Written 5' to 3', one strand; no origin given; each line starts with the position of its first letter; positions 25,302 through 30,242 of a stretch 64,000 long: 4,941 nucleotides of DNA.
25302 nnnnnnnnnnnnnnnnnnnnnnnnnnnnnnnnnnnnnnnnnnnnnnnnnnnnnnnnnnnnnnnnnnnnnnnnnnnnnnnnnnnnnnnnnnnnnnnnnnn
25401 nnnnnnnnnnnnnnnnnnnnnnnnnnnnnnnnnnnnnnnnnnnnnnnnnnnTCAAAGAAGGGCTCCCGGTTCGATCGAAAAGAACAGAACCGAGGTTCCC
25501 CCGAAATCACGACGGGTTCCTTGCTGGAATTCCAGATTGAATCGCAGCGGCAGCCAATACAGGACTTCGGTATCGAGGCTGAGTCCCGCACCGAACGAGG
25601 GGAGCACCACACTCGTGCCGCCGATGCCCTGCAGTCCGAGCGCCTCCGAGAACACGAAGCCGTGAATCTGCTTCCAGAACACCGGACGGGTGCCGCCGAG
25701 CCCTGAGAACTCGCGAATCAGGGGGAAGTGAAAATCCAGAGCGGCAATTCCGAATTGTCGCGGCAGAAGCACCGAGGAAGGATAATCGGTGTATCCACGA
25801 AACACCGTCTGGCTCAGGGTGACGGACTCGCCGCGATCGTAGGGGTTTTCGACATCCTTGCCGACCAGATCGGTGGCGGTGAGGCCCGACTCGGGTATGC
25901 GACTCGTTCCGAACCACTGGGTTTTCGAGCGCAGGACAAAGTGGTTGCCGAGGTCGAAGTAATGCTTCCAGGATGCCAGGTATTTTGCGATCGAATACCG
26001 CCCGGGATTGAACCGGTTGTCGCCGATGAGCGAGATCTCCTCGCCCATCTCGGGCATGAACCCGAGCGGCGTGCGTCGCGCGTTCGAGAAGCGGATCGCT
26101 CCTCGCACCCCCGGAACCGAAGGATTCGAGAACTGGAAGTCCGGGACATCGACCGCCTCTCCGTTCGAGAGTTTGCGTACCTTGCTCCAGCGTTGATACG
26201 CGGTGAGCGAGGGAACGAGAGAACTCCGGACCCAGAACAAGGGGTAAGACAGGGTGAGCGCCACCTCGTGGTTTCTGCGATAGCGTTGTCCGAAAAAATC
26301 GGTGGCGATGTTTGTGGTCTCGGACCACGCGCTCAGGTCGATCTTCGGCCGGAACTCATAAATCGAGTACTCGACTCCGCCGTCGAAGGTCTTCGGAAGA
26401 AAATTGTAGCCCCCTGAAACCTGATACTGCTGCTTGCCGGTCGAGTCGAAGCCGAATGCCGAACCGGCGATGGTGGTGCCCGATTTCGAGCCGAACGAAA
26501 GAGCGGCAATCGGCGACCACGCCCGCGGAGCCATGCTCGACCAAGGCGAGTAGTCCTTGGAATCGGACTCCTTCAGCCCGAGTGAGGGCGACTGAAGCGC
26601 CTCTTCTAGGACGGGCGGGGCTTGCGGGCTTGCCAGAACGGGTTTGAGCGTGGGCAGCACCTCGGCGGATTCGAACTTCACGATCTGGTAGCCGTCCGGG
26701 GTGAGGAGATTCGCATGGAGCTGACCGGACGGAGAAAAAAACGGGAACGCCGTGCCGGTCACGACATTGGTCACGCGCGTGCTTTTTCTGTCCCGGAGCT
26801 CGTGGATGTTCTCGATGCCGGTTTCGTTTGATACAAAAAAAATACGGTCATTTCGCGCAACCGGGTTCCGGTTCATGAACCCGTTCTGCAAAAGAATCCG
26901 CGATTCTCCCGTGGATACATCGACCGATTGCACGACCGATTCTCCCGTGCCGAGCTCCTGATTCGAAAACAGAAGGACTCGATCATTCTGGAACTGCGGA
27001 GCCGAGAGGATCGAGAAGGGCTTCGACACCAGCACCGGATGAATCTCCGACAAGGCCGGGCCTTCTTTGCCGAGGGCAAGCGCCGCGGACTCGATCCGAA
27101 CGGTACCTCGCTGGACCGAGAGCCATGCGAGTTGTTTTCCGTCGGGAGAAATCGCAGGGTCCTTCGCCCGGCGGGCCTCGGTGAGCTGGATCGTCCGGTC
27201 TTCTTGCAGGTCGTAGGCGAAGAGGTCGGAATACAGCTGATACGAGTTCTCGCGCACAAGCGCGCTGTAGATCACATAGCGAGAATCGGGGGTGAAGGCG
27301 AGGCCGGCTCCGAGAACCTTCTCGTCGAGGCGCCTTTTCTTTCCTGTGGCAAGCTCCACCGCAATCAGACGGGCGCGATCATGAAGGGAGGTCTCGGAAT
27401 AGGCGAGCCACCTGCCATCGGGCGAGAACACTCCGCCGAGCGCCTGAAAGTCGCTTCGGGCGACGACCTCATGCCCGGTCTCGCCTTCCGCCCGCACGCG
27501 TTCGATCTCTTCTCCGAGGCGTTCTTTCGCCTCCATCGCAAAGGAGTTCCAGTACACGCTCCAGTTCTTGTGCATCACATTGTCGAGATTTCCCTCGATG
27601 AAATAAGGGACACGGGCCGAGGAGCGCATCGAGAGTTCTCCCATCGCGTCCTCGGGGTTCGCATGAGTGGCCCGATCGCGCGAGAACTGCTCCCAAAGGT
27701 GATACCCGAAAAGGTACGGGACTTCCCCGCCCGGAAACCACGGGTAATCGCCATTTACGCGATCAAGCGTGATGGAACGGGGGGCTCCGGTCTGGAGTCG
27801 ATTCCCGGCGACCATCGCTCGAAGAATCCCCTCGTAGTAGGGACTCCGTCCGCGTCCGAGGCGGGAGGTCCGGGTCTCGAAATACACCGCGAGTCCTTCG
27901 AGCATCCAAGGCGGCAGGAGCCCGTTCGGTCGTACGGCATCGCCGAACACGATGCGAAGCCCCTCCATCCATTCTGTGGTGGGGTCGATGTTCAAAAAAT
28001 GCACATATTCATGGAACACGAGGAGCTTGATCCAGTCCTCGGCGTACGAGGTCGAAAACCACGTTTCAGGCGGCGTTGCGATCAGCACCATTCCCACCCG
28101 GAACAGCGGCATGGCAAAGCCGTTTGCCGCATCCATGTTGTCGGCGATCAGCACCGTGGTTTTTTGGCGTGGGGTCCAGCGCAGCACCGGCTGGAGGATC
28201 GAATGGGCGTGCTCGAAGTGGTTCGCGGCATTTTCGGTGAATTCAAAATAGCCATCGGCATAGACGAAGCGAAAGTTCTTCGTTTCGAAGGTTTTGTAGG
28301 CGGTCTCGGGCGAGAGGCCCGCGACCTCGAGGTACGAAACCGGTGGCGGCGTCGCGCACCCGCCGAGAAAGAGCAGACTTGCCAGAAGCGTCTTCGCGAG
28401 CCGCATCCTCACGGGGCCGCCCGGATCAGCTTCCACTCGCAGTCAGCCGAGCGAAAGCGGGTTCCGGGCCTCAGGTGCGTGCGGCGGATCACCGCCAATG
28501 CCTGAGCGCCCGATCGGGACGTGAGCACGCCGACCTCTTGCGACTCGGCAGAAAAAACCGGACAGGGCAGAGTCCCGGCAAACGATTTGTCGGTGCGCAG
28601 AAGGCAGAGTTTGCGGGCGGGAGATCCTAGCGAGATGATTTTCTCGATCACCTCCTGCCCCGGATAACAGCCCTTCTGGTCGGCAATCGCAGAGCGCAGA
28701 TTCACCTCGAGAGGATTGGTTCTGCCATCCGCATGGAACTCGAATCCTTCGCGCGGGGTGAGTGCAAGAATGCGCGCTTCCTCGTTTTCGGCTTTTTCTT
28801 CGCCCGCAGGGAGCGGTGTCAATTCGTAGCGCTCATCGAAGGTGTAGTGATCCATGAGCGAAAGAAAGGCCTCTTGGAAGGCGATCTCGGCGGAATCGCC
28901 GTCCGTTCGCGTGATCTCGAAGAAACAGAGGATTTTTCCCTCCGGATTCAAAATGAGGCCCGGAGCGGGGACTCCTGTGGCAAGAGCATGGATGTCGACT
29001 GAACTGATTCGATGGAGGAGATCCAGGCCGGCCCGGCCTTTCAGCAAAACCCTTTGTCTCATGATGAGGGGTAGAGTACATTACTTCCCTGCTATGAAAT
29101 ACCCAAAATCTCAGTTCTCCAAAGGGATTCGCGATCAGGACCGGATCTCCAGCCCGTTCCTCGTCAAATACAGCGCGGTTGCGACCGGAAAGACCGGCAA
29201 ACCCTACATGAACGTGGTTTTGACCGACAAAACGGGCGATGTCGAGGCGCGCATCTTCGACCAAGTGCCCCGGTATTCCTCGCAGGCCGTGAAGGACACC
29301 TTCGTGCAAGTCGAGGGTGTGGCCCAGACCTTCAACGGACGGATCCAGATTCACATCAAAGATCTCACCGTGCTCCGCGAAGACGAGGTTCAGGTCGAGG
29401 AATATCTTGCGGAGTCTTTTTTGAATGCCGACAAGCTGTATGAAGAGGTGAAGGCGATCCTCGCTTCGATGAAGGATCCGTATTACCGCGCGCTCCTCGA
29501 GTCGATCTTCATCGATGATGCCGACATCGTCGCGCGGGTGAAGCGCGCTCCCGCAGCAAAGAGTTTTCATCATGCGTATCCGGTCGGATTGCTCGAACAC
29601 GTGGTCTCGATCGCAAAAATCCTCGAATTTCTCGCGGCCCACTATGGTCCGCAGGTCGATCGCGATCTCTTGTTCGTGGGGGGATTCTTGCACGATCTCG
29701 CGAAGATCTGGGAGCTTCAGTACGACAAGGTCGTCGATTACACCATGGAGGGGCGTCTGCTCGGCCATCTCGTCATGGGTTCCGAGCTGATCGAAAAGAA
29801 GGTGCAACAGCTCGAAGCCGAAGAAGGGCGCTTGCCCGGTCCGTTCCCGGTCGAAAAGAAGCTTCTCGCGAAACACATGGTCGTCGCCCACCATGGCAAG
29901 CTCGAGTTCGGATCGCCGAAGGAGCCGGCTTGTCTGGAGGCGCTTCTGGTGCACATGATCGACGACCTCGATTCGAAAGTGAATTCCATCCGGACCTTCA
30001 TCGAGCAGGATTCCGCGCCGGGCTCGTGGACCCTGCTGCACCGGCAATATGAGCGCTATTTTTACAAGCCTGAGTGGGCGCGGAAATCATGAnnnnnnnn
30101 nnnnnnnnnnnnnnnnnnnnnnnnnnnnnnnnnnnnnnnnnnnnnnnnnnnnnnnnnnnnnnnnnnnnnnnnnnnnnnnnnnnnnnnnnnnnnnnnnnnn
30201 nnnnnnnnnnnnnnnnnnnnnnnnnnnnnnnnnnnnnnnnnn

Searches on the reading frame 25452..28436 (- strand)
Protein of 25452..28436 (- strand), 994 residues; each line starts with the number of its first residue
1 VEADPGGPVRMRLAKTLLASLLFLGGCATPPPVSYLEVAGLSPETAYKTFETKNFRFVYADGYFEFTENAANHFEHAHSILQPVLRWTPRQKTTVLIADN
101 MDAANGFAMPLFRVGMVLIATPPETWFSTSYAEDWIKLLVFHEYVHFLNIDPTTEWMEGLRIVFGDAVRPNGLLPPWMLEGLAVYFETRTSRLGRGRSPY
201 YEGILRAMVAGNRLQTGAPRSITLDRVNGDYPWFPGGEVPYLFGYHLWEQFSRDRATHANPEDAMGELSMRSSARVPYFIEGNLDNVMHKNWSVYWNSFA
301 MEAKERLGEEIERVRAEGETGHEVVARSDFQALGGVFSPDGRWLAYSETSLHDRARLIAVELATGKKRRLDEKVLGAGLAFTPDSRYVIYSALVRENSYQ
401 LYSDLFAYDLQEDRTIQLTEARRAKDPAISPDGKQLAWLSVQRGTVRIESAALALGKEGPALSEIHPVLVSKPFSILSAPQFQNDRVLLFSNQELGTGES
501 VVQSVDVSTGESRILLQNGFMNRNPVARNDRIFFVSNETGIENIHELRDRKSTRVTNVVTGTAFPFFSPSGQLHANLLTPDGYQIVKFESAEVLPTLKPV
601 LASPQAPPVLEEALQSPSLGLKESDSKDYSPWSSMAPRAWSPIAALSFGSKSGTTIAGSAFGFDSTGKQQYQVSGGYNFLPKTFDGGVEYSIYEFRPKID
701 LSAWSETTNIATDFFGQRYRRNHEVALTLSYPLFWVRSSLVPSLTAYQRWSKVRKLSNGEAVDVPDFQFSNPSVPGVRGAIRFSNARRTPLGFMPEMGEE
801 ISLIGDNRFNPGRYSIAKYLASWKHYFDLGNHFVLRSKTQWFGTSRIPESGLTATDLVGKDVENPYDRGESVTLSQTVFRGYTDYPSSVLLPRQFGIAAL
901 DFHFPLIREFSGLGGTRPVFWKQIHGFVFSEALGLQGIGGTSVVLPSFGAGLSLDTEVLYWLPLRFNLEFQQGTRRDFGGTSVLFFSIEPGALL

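Call 88: search_protein_families(library=pfam, proteins=[window:25452-28436:-], max_evalue=0.00001)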
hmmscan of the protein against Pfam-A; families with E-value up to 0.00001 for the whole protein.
window:25452-28436:- (994 aa): 1 family
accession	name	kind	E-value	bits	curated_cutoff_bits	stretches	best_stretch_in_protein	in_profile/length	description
PF07676.18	PD40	-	2.1e-08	34.4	20.9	0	426-445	13-33/38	WD40-like Beta Propeller Repeat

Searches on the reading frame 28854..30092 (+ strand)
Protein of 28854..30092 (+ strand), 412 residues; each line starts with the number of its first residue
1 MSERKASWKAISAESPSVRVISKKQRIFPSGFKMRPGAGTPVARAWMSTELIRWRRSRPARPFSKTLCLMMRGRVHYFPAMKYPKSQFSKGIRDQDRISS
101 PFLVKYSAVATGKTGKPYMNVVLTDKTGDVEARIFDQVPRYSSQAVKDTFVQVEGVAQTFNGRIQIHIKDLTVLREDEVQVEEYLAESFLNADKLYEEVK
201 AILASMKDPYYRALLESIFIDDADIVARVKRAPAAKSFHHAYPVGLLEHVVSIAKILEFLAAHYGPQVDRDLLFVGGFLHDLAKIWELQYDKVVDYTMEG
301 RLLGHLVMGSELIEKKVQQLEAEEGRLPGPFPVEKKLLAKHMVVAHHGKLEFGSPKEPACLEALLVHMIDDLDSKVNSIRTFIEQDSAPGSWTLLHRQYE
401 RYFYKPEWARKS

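Call 88: search_protein_families(library=pfam, proteins=[window:28854-30092:+], max_evalue=0.00001)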
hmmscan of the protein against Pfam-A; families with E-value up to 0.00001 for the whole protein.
window:28854-30092:+ (412 aa): 2 families
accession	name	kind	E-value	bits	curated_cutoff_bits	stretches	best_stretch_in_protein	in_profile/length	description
PF01966.28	HD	-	6.6e-12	46.2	22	1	247-373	2-114/116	HD domain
PF01336.31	tRNA_anti-codon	-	2.4e-09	37.4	27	1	113-174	12-75/75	OB-fold nucleic acid binding domain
